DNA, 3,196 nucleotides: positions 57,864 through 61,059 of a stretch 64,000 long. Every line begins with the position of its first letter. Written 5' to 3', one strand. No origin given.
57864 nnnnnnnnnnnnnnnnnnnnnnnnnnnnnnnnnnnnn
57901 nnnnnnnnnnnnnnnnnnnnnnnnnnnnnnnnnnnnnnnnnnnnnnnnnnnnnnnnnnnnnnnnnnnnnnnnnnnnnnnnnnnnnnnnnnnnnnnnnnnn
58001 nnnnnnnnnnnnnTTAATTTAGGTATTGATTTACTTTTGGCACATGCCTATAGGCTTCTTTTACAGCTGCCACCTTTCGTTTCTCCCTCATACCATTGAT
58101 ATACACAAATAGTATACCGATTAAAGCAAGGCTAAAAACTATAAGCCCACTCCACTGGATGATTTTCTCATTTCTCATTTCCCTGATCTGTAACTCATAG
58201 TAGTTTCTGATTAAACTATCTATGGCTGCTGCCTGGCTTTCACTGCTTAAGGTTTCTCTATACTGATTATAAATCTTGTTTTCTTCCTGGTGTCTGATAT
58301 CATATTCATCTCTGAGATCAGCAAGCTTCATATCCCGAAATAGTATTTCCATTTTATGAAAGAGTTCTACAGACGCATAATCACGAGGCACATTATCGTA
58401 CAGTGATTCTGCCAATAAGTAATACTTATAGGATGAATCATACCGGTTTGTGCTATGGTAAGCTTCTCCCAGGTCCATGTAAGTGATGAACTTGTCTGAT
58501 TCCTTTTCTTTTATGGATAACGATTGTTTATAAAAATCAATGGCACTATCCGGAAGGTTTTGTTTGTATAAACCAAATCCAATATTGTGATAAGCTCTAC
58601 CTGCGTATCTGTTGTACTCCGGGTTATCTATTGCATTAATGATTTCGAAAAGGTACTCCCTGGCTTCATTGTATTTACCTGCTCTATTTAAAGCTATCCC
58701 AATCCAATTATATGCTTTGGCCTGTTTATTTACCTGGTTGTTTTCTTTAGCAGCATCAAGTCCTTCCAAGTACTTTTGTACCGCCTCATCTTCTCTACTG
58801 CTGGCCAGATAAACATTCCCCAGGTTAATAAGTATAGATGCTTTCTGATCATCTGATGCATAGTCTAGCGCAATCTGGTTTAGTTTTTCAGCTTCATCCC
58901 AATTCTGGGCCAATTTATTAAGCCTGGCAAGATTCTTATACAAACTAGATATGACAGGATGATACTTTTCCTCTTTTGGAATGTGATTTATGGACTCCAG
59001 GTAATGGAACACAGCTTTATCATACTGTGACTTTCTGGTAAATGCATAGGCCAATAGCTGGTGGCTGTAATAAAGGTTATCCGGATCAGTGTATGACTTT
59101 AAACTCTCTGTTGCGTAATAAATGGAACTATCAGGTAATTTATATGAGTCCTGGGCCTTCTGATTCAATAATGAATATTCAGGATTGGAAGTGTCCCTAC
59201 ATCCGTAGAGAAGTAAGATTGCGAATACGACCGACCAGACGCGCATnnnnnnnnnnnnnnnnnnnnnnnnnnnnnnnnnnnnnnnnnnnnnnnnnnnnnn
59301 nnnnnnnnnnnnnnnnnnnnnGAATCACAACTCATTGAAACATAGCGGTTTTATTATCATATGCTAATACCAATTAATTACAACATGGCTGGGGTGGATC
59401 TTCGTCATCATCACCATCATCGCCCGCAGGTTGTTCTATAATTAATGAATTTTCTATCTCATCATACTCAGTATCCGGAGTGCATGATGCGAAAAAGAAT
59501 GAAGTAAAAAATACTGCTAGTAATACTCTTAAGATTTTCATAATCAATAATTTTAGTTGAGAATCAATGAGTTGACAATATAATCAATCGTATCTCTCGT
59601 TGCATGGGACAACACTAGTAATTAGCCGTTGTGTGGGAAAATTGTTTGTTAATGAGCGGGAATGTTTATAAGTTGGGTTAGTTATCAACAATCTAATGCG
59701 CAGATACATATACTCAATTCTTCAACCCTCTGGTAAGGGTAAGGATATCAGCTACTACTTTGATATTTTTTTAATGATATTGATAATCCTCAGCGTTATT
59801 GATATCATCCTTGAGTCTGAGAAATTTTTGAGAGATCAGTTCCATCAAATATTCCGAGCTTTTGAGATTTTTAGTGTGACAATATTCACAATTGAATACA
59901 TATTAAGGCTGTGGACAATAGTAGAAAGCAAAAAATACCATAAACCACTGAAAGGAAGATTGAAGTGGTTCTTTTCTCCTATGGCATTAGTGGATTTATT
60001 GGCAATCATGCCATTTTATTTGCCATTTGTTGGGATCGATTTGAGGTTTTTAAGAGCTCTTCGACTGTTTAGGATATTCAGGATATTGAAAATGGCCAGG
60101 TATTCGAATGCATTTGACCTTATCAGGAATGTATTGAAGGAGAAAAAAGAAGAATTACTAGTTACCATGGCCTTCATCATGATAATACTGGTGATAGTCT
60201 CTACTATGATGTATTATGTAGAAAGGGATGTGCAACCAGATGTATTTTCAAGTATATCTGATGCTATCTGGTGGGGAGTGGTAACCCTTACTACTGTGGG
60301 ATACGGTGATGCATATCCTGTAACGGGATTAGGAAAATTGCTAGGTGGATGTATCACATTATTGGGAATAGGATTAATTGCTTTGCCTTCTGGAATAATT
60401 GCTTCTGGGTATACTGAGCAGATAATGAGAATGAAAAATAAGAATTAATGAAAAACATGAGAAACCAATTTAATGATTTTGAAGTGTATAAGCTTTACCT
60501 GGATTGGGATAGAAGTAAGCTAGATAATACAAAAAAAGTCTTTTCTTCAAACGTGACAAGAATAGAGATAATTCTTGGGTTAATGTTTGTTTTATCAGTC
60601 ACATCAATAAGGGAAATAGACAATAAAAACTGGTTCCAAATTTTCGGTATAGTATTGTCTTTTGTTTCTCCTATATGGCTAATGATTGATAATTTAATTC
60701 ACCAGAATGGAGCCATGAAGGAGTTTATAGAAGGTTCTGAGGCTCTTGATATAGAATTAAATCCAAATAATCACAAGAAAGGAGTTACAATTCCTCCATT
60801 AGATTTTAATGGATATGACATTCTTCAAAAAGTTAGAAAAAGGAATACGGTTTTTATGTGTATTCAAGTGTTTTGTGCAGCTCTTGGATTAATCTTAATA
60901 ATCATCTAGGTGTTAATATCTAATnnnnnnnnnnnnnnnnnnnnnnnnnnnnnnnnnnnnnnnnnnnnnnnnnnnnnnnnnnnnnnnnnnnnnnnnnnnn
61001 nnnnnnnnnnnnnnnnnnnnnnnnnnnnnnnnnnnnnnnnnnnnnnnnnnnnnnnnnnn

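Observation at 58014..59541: Second copy of the PCCN-lipopeptide / TPR-TM module in element 2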

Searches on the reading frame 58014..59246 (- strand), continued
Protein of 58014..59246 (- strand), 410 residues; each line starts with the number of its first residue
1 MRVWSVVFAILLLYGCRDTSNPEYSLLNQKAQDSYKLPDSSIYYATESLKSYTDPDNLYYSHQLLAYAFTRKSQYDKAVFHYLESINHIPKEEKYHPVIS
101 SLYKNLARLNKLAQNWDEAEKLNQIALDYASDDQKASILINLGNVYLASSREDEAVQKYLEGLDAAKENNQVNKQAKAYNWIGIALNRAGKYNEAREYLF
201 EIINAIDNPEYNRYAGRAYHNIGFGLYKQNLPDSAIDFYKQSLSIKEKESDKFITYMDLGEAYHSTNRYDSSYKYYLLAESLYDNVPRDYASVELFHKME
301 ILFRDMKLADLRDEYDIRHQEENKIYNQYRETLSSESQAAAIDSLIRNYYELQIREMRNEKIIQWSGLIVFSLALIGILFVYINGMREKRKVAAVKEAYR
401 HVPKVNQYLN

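Call 55: search_protein_families(library=padloc, proteins=[window:58014-59246:-], max_evalue=0.01)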
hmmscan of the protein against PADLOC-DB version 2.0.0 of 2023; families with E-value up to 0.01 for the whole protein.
window:58014-59246:- (410 aa): 1 family
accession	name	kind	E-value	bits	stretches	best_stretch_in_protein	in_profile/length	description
PDLC01171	TPR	-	1.1e-05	22.6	1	64-252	76-252/504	TPR repeats containing protein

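Call 57: find_encoding_contigs(protein=P0066, flank=4000, max_places=3)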
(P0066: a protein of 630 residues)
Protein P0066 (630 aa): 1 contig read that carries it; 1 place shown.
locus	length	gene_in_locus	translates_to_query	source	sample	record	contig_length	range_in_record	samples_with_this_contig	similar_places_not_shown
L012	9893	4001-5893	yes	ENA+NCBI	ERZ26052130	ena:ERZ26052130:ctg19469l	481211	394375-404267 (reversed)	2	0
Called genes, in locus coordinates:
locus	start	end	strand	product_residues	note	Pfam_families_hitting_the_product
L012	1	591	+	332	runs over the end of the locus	PF00793:DAHP_synth_1, PF03102:NeuB (weak)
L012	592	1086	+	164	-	PF00702:Hydrolase (weak), PF08282:Hydrolase_3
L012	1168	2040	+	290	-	PF02629:CoA_binding, PF13380:CoA_binding_2, PF13607:Succ_CoA_lig, PF00549:Ligase_CoA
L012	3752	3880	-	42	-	-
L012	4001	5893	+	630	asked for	PF17874:TPR_MalT (faint), PF00515:TPR_1 (faint), PF07719:TPR_2 (faint), PF13181:TPR_8 (faint), PF13432:TPR_16 (faint), PF13374:TPR_10 (faint), PF13424:TPR_12, PF06580:His_kinase, +2 more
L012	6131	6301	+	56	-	-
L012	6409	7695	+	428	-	PF00515:TPR_1 (faint), PF07719:TPR_2 (faint), PF13181:TPR_8 (faint), PF13374:TPR_10 (faint), PF13424:TPR_12 (weak), PF17874:TPR_MalT (weak)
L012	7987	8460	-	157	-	-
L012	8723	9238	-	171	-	PF13302:Acetyltransf_3, PF00583:Acetyltransf_1, PF13420:Acetyltransf_4, PF13673:Acetyltransf_10 (weak), PF13508:Acetyltransf_7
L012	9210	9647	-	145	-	PF20001:DUF6428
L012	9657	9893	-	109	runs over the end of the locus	PF12840:HTH_20, PF01022:HTH_5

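Call 61: predict_structure(alignment_id=A3)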
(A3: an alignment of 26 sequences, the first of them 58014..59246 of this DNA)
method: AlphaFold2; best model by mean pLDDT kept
length: 410 residues; sequences in the alignment: 26
mean_pLDDT: 92.9   pTM: 0.81
mean pLDDT of the five models: 92.9, 91.5, 91.3, 90.9, 90.3
residues with pLDDT >= 90: 338; 70-90: 47; 50-70: 21; < 50: 4
segments of 3 or more residues with pLDDT < 50: none
pLDDT, mean of each block of 10 residues (from residue 1): 80 63 85 95 98 95 97 93 97 96 97 93 98 97 98 99 98 98 98 99 97 97 98 99 97 98 98 99 94 97 98 98 91 68 91 92 95 96 93 82 57
secondary structure, 60 per line:
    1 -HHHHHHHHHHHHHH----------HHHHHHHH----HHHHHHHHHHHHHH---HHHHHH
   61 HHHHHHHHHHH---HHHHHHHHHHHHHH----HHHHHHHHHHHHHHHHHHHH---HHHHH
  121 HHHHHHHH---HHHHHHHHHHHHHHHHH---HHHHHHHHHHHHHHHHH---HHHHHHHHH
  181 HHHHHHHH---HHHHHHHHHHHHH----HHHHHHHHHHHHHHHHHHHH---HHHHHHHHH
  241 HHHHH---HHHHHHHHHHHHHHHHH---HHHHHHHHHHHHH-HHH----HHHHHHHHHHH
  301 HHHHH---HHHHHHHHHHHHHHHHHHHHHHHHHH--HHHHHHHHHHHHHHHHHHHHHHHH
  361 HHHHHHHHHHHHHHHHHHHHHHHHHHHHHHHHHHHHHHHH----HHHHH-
elements in order: H2-15 H26-33 H38-51 H55-71 H75-88 H93-112 H116-128 H132-148 H152-168 H172-188 H192-204 H209-228 H232-245 H249-265 H269-281 H290-305 H309-334 H337-400 H405-409

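Call 65: fold_search(model_id=the predicted structure, library=pdb)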
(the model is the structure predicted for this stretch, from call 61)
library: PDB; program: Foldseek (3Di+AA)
matches with E <= 10: 1644; with E <= 0.001: 396
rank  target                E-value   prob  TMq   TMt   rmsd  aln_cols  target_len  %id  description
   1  8chy                  4.1e-10  1.00  0.46  0.65   6.2       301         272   25  Crystal structure of an 8-repeat consensus TPR superhelix with Zinc. (released 2024-02-21)
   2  9qhb                  5.8e-10  1.00  0.52  0.74   4.7       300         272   23  Crystal structure of 16-repeat CTPR protein with eliminated coordination sites (released 2025-10-22)
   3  4g2v_A                4.4e-09  1.00  0.62  0.77   3.6       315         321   18  Structure complex of LGN binding with FRMPD1 (released 2013-01-23)
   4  4wnd_A                6.4e-09  1.00  0.62  0.76   3.5       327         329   18  Crystal structure of the TPR domain of LGN in complex with Frmpd4/Preso1 at 1.5 Angstrom resolution (released 2015-09-16)
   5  3sf4_B                6.4e-09  1.00  0.60  0.69  14.1       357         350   16  Crystal structure of the complex between the conserved cell polarity proteins Inscuteable and LGN (released 2011-11-23)
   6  6hc2_S                8.6e-09  1.00  0.63  0.71   9.2       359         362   18  Crystal structure of NuMA/LGN hetero-hexamers (released 2019-05-29)
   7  5a7d_H                8.6e-09  1.00  0.58  0.68   9.5       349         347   16  Tetrameric assembly of LGN with Inscuteable (released 2016-08-03)
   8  3sf4_C                9.0e-09  1.00  0.61  0.71   9.5       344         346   17  Crystal structure of the complex between the conserved cell polarity proteins Inscuteable and LGN (released 2011-11-23)
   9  3sf4_A                9.0e-09  1.00  0.61  0.69  12.9       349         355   18  Crystal structure of the complex between the conserved cell polarity proteins Inscuteable and LGN (released 2011-11-23)
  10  4wne_A                9.8e-09  1.00  0.62  0.76   3.6       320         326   18  Crystal structure of the TPR domain of LGN in complex with Frmpd4/Preso1 at 2.0 Angstrom resolution (released 2015-09-16)
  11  9qhc_B                1.3e-08  1.00  0.50  0.71  12.1       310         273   23  Crystal structure of 8-repeat CTPR protein with eliminated coordination sites (released 2025-10-22)
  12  5a6c_B                1.3e-08  1.00  0.63  0.69   3.5       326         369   18  Concomitant binding of Afadin to LGN and F-actin directs planar spindle orientation (released 2015-12-30)
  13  4wng_A                1.4e-08  1.00  0.62  0.76   3.6       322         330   18  Crystal structure of the TPR domain of LGN in complex with Frmpd4/Preso1 at 2.1 Angstrom resolution (released 2015-09-16)
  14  1w3b_B                1.6e-08  1.00  0.50  0.55  12.3       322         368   19  The superhelical TPR domain of O-linked GlcNAc transferase reveals structural similarities to importin alpha. (released 2004-09-09)
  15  6hc2_C                1.7e-08  1.00  0.63  0.70   8.7       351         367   17  Crystal structure of NuMA/LGN hetero-hexamers (released 2019-05-29)
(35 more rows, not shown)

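Call 73: find_encoding_contigs(protein=P0165, flank=3000, max_places=3)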
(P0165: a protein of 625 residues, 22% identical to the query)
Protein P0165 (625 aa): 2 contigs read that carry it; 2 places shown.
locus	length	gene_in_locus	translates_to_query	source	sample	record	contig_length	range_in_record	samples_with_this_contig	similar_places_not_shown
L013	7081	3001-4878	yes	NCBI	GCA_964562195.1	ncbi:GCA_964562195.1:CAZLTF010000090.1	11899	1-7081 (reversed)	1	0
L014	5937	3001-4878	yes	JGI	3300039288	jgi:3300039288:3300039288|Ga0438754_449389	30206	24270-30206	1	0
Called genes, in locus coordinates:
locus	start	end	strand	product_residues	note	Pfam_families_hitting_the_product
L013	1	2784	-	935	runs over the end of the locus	PF15902:Sortilin-Vps10 (weak)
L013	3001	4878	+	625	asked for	PF13181:TPR_8 (faint), PF00515:TPR_1 (faint), PF07719:TPR_2 (faint), PF13176:TPR_7 (faint), PF13424:TPR_12, PF13424:TPR_12, PF06580:His_kinase, PF02518:HATPase_c (weak), +3 more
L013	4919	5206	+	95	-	PF14248:DUF4345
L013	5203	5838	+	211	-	PF01135:PCMT, PF01209:Ubie_methyltran, PF01728:FtsJ, PF13649:Methyltransf_25, PF13847:Methyltransf_31, PF08241:Methyltransf_11, PF08242:Methyltransf_12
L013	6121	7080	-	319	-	?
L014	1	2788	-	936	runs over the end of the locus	PF15902:Sortilin-Vps10 (weak)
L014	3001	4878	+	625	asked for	PF13181:TPR_8 (faint), PF00515:TPR_1 (faint), PF07719:TPR_2 (faint), PF13176:TPR_7 (faint), PF13424:TPR_12, PF13424:TPR_12, PF06580:His_kinase, PF02518:HATPase_c (weak), +3 more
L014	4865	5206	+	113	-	PF14248:DUF4345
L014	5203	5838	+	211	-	PF01135:PCMT, PF01209:Ubie_methyltran, PF01728:FtsJ, PF13649:Methyltransf_25, PF13847:Methyltransf_31, PF08241:Methyltransf_11, PF08242:Methyltransf_12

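Call 74: find_encoding_contigs(protein=P0087, flank=5000, max_places=3)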
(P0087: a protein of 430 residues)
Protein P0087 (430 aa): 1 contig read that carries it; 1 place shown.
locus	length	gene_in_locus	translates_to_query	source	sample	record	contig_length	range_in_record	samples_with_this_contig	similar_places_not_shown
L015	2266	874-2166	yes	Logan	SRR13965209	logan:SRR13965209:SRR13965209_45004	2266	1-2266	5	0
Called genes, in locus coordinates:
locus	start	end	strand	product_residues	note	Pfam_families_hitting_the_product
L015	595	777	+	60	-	-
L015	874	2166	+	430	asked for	PF17874:TPR_MalT (faint), PF13432:TPR_16 (faint), PF00515:TPR_1 (faint), PF13174:TPR_6 (faint), PF07719:TPR_2 (faint), PF13181:TPR_8 (faint), PF13424:TPR_12, PF13424:TPR_12 (weak), +4 more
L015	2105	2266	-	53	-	?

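Call 80: search_protein_families(library=ncbifam, proteins=[window:58014-59246:-, L012:7987-8460:-, L007:1512-1985:-], max_evalue=0.01)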
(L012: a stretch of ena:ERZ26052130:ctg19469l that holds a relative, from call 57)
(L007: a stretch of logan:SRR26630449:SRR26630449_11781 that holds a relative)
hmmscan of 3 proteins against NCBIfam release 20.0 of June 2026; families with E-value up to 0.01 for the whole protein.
window:58014-59246:- (410 aa): 7 families
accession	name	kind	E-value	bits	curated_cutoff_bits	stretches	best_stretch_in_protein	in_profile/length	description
NF053617.1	SARPRegAfsRStmc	equivalog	1e-08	33.6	1430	1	112-269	788-952/986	SARP-family global regulator AfsR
NF053520.1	HK_Porph_FimS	equivalog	9.4e-08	30.8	600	2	188-279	96-190/618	sensor histidine kinase FimS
NF052312.1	T9SS_PorW_SprE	equivalog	1.1e-07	30.9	250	2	207-295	281-370/716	type IX secretion system periplasmic lipoprotein PorW/SprE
TIGR02521.1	type_IV_pilW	equivalog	6.9e-06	25.8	154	1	115-259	46-178/234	type IV pilus biogenesis/stability protein PilW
TIGR02795.1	tol_pal_ybgF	equivalog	0.0006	20.4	90.1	0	120-204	23-104/119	tol-pal system protein YbgF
NF002725.1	PRK02603.1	equivalog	0.00086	19.4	143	0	133-197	69-134/173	photosystem I assembly protein Ycf3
NF033762.1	social_mot_Tgl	equivalog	0.0024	17.2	225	0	82-276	15-193/252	social motility TPR repeat lipoprotein Tgl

L012:7987-8460:- (157 aa): 0 families

L007:1512-1985:- (157 aa): 0 families

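Call 83: find_related_loci(query=A5, collection=metagenome_contigs, flank=3000)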
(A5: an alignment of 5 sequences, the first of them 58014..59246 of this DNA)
Query A5 (410 aa) in metagenome_contigs; peptide patterns used: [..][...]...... (x = any residue, [..] = any of these).
39 stretches matched a pattern, but none encodes a relative of the query by tblastn (E <= 1e-3).

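Call 84: find_related_loci(query=A5, collection=viral_contigs, flank=10000)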
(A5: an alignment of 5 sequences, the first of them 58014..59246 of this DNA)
Query A5 (410 aa) in viral_contigs; peptide patterns used: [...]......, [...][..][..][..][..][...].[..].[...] (x = any residue, [..] = any of these).
35 stretches matched a pattern, but none encodes a relative of the query by tblastn (E <= 1e-3).

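Call 85: find_encoding_contigs(protein=P0014, flank=8000, max_places=4)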
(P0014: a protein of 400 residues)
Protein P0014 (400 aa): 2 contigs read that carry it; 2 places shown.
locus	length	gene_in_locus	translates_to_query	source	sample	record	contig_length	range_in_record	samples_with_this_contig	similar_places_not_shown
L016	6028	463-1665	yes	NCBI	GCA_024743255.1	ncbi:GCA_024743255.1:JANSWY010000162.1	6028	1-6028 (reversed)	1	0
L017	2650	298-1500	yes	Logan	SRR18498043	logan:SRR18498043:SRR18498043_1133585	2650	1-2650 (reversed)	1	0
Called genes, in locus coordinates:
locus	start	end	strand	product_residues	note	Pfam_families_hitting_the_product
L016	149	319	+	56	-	-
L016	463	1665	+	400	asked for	PF13424:TPR_12 (faint), PF13432:TPR_16 (faint), PF21033:RMD1-3 (faint), PF00515:TPR_1 (faint), PF07719:TPR_2 (faint), PF13174:TPR_6 (faint), PF13181:TPR_8 (faint), PF13428:TPR_14 (faint), +2 more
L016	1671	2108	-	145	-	-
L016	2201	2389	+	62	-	-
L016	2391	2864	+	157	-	-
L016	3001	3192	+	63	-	-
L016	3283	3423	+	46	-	-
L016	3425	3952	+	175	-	PF04404:ERF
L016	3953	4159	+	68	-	-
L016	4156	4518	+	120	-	-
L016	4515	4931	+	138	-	PF05766:NinG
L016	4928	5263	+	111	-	-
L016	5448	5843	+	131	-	PF00436:SSB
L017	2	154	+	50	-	?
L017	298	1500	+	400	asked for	PF13424:TPR_12 (faint), PF13432:TPR_16 (faint), PF21033:RMD1-3 (faint), PF00515:TPR_1 (faint), PF07719:TPR_2 (faint), PF13174:TPR_6 (faint), PF13181:TPR_8 (faint), PF13428:TPR_14 (faint), +2 more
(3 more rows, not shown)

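Call 101: search_solved_structures(query=A3, max_evalue=0.00001)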
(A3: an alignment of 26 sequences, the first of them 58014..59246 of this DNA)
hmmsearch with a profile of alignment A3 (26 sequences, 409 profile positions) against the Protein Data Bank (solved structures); distinct sequences matched with E-value up to 0.00001: 191 (the best 60 are shown).
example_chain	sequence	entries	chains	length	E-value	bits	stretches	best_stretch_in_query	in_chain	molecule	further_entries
9qhb_A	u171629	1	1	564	2.8e-177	593.1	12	106-249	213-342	Engineered tetratricopeptide repeat protein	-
8bu0_A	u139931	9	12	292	9.2e-76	258.7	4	104-249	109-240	Consensus tetratricopeptide repeat protein | Crystal structure of an 8-repeat consensus TPR superhelix with Zinc. | Monomer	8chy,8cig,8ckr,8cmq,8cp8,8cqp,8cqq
9qhc_A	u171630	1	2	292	1.1e-60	209.1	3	107-249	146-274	Engineered tetratricopeptide repeat protein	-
8ch0_A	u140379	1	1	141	1.6e-34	122.9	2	139-248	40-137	Consensus tetratricopeptide repeat protein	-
2fo7_A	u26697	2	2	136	1.9e-34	122.6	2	139-248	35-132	SYNTHETIC CONSENSUS TPR PROTEIN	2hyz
7obi_A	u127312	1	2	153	1.2e-29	106.8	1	219-251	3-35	CTPR-rv4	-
7yeh_B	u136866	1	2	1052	2.8e-29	105.6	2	102-248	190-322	UDP-N-acetylglucosamine--peptide N-acetylglucosaminyltransferase 110 kDa subunit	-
7yea_A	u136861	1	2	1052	2.9e-29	105.6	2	102-248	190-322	UDP-N-acetylglucosamine--peptide N-acetylglucosaminyltransferase 110 kDa subunit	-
7ntf_A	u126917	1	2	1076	4.6e-29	104.9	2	102-248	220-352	Isoform 1 of UDP-N-acetylglucosamine--peptide N-acetylglucosaminyltransferase 110 kDa subu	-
7y4i_A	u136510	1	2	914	4.5e-28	101.6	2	98-250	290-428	Probable UDP-N-acetylglucosamine--peptide N-acetylglucosaminyltransferase SPINDLY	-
8dtf_A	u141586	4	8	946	4.6e-28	101.6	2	98-250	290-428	Probable UDP-N-acetylglucosamine--peptide N-acetylglucosaminyltransferase SPINDLY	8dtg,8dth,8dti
1w3b_A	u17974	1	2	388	8.1e-27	97.5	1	102-247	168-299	UDP-N-ACETYLGLUCOSAMINE--PEPTIDE N-ACETYLGLUCOSAMINYLTRANSFERASE 110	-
6eou_A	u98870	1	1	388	1.3e-26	96.9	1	69-282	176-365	UDP-N-acetylglucosamine--peptide N-acetylglucosaminyltransferase 110 kDa subunit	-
9gzg_A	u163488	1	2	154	5.7e-24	88.1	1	218-284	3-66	Engineered CTPR protein with glutamic acids for conductivity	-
6hc2_A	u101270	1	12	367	6.2e-24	88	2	118-251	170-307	G-protein-signaling modulator 2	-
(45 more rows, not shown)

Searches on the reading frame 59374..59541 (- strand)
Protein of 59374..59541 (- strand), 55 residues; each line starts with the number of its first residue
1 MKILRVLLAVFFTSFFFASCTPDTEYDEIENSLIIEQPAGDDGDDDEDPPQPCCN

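Call 7: search_protein_families(library=pfam, proteins=[window:59374-59541:-], max_evalue=0.01)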
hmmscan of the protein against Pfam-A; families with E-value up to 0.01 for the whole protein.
window:59374-59541:- (55 aa): 0 families

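Call 9: find_homologous_proteins(query=window:59377-59541:-, max_evalue=10)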
Query seq(55 aa) (55 aa): 1 proteins with E <= 10 among 1 candidates.
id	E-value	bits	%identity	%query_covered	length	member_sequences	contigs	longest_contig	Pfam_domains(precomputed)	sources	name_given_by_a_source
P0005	1.2e-30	121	100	100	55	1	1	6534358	-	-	-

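Call 55: search_protein_families(library=padloc, proteins=[window:59374-59541:-], max_evalue=0.01)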
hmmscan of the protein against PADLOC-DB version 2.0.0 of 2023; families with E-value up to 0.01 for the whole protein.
window:59374-59541:- (55 aa): 0 families

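Call 80: search_protein_families(library=ncbifam, proteins=[window:59374-59541:-], max_evalue=0.01)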
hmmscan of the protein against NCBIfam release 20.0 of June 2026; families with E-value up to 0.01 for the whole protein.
window:59374-59541:- (55 aa): 0 families

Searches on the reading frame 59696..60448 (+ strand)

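Call 7: search_protein_families(library=pfam, proteins=[window:59696-60448:+], max_evalue=0.01)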
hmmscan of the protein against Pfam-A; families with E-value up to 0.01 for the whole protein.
window:59696-60448:+ (250 aa): 2 families
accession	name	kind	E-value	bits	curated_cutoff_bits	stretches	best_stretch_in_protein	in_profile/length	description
PF00520.37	Ion_trans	-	7.7e-30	104.3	25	1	20-242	2-236/241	Ion transport protein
PF07885.22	Ion_trans_2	-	1.9e-13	50.5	22.5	1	161-236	1-74/79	Ion channel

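Call 55: search_protein_families(library=padloc, proteins=[window:59696-60448:+], max_evalue=0.01)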
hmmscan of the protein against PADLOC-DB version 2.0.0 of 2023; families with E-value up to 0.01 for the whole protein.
window:59696-60448:+ (250 aa): 0 families

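Call 80: search_protein_families(library=ncbifam, proteins=[window:59696-60448:+], max_evalue=0.01)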
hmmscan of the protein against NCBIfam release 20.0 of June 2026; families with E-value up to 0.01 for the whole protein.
window:59696-60448:+ (250 aa): 2 families
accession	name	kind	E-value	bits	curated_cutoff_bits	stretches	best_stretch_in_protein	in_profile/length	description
NF040645.1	K_channel_Meth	equivalog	5.4e-13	49.2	300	1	23-216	13-186/203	hyperpolarization-activated voltage-gated potassium channel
NF007828.0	PRK10537.1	equivalog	6.4e-08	32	425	1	85-229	90-221/403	voltage-gated potassium channel protein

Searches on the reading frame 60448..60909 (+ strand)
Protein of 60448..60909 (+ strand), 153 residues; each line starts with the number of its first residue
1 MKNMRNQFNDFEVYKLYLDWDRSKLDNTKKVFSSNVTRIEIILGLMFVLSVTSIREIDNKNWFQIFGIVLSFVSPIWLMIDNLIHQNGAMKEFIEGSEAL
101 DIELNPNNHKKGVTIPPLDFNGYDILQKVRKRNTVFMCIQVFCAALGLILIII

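Call 7: search_protein_families(library=pfam, proteins=[window:60448-60909:+], max_evalue=0.01)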
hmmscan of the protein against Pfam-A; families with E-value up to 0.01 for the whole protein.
window:60448-60909:+ (153 aa): 1 family
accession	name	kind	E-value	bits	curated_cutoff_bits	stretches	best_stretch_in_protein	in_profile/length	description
PF25817.1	ICE1_C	-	0.0097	16.1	27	0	15-84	3-73/193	Little elongation complex subunit 1, C-terminal domain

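Call 55: search_protein_families(library=padloc, proteins=[window:60448-60909:+], max_evalue=0.01)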
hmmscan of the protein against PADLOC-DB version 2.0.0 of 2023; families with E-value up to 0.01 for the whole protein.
window:60448-60909:+ (153 aa): 0 families

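Call 80: search_protein_families(library=ncbifam, proteins=[window:60448-60909:+], max_evalue=0.01)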
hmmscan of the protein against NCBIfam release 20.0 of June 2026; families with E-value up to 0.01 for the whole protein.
window:60448-60909:+ (153 aa): 0 families
